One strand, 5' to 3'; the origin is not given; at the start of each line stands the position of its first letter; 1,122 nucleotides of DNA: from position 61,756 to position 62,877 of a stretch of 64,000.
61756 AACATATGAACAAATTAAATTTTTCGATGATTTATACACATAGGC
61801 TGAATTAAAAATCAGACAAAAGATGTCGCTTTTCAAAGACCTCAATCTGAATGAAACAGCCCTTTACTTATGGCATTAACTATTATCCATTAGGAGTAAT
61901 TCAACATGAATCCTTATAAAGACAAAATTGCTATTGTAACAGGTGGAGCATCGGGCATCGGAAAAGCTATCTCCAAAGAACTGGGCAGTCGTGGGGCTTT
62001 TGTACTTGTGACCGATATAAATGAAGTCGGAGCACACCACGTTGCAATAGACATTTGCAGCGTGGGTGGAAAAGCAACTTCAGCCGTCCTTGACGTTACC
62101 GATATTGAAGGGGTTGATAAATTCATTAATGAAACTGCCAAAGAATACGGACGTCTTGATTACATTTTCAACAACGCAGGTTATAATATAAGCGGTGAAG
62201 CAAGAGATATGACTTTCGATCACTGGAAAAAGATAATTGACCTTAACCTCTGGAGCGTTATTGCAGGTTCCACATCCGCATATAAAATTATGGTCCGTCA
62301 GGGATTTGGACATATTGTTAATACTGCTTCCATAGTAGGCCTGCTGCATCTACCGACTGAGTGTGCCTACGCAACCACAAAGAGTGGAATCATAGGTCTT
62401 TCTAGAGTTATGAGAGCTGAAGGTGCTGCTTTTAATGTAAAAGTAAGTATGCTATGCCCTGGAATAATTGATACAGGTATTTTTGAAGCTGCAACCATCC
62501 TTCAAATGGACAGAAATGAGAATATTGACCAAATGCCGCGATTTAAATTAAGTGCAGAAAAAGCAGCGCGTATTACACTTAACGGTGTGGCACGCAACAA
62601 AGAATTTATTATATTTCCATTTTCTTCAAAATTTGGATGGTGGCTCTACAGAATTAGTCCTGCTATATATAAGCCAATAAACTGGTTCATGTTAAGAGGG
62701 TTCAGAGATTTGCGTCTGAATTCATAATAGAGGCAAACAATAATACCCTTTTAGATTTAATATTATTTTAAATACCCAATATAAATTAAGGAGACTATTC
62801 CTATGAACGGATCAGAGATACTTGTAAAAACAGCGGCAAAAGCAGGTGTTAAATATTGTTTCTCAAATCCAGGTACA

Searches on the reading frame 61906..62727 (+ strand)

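Call 7: search_protein_families(library=pfam, proteins=[window:61906-62727:+], max_evalue=0.00001)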
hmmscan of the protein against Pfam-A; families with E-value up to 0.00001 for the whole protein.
window:61906-62727:+ (273 aa): 3 families
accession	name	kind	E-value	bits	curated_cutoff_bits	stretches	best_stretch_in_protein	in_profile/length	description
PF00106.31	adh_short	-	6.7e-50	169.7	26.6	1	7-194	1-188/195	short chain dehydrogenase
PF13561.12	adh_short_C2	-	1.5e-35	123.3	27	1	15-197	3-185/236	Enoyl-(Acyl carrier protein) reductase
PF08659.16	KR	-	3.7e-10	40.5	22.6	1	10-174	4-168/180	KR domain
